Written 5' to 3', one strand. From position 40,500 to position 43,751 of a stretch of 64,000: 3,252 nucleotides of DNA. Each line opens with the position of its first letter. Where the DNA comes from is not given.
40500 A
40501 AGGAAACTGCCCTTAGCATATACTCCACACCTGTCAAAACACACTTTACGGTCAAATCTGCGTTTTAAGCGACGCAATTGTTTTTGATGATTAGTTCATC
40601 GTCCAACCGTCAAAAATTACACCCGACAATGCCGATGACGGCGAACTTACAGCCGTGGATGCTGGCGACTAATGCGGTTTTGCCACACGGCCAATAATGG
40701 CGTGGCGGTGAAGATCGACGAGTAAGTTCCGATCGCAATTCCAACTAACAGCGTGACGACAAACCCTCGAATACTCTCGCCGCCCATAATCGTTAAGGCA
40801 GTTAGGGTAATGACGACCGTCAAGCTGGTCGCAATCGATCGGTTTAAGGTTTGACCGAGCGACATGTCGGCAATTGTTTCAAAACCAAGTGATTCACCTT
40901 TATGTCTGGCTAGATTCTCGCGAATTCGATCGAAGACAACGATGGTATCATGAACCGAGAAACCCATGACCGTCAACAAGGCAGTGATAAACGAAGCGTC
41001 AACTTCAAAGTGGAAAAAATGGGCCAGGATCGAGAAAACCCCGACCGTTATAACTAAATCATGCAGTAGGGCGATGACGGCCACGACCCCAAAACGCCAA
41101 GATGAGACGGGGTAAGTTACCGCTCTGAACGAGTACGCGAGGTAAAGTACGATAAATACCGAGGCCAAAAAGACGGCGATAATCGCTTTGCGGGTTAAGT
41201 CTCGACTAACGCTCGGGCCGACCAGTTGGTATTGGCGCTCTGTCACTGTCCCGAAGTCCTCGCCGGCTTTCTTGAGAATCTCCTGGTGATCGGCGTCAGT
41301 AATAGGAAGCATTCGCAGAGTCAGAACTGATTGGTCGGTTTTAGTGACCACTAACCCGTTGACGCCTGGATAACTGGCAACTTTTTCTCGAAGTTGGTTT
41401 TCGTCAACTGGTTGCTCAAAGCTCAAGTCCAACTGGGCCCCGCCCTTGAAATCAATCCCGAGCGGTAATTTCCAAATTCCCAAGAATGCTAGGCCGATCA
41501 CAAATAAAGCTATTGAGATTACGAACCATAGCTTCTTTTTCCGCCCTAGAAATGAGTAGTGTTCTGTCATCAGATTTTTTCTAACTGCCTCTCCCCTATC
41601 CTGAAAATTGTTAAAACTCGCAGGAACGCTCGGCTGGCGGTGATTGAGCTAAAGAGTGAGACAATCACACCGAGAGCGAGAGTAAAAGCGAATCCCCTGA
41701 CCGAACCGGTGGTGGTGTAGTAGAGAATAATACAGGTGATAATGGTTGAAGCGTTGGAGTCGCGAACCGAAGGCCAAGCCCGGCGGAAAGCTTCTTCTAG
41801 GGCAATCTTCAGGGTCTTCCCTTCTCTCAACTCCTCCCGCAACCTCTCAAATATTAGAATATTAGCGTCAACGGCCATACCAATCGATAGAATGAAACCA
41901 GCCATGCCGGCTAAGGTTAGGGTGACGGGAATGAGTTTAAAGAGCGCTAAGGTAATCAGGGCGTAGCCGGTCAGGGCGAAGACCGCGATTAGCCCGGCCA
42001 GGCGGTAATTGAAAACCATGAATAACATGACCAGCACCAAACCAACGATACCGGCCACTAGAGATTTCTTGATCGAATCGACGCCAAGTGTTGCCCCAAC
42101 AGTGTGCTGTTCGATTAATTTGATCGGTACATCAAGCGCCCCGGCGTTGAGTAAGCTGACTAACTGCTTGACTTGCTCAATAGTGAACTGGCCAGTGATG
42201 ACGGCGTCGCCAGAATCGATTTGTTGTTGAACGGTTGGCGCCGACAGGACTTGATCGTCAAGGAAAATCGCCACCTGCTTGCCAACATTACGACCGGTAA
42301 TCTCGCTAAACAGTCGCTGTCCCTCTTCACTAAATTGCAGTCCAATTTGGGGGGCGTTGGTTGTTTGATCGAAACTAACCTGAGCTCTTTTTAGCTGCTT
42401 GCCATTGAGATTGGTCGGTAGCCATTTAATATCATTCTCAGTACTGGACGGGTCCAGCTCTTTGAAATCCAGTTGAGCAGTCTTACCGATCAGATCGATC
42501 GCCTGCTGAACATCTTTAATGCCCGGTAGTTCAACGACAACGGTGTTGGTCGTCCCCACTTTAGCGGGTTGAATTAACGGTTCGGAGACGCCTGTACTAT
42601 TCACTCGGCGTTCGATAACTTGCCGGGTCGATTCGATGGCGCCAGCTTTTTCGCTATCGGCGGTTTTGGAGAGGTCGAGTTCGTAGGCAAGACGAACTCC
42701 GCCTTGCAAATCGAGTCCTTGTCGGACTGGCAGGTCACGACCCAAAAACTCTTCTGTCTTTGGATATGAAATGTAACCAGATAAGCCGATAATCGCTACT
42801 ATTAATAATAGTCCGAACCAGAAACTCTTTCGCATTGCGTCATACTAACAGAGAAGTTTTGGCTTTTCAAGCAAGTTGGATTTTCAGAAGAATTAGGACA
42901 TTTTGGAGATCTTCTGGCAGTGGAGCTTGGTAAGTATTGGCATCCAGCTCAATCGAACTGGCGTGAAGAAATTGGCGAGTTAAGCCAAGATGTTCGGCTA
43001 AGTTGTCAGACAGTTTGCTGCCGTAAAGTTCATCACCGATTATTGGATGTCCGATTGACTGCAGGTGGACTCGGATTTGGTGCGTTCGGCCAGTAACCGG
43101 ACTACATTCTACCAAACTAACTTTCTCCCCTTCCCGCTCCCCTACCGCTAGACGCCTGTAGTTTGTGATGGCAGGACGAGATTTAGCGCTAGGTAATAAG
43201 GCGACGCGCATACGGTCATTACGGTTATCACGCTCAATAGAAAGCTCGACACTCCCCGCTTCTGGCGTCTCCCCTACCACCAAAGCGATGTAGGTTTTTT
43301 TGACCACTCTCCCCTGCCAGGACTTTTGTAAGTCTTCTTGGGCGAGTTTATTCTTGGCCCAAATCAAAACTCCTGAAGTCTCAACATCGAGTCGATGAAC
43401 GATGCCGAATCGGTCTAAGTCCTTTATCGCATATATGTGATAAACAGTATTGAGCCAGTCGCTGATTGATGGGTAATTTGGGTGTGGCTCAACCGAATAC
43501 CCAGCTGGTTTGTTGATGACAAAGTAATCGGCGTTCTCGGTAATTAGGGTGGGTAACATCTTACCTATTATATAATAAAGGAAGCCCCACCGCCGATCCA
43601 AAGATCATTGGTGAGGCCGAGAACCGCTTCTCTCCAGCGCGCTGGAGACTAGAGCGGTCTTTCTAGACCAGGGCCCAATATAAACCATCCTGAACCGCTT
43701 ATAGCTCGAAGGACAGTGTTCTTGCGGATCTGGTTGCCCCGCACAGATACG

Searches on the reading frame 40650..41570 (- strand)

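Call 9: search_protein_families(library=pfam, proteins=[window:40650-41570:-], max_evalue=0.001)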
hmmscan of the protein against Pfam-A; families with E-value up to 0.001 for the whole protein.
window:40650-41570:- (307 aa): 2 families
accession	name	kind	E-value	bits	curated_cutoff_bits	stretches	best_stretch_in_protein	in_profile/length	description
PF02355.23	SecD_SecF_C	-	4.8e-56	189.6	20.5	1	104-298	7-188/189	Protein export membrane protein SecD/SecF, C-terminal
PF07549.19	Sec_GG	-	1.3e-06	28.1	20.3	1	35-55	8-28/28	SecD/SecF GG Motif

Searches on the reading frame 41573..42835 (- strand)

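Call 9: search_protein_families(library=pfam, proteins=[window:41573-42835:-], max_evalue=0.001)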
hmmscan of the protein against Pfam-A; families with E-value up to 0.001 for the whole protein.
window:41573-42835:- (421 aa): 5 families
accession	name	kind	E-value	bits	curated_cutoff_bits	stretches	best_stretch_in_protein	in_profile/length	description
PF22599.2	SecDF_P1_head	-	4.8e-30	104.2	27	1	142-236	20-114/114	SecDF, P1 head subdomain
PF21760.3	SecD_1st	-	4e-20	71.5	27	1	68-128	2-59/60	Protein translocase subunit SecDF, P1 domain, N-terminal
PF02355.23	SecD_SecF_C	-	2.1e-15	57.1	20.5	1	238-406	13-184/189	Protein export membrane protein SecD/SecF, C-terminal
PF03176.21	MMPL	-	1.2e-11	44.6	20.5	1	254-407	143-301/333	MMPL family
PF00873.25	ACR_tran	-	3e-07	29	28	1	219-400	296-481/1021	AcrB/AcrD/AcrF family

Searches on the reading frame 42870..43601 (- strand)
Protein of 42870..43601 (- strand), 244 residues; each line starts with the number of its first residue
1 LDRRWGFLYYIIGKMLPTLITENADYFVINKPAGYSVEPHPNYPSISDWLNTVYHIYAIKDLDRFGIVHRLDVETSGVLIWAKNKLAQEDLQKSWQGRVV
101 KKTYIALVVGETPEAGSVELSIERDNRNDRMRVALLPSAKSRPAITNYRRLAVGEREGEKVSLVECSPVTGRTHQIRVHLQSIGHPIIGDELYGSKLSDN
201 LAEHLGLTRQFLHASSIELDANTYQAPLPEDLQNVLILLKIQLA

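Call 9: search_protein_families(library=pfam, proteins=[window:42870-43601:-], max_evalue=0.001)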
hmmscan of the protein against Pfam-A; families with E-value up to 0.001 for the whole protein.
window:42870-43601:- (244 aa): 1 family
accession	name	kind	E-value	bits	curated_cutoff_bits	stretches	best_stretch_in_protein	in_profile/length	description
PF00849.27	PseudoU_synth_2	-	3.6e-32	112.1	26.8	1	25-182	1-152/152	RNA pseudouridylate synthase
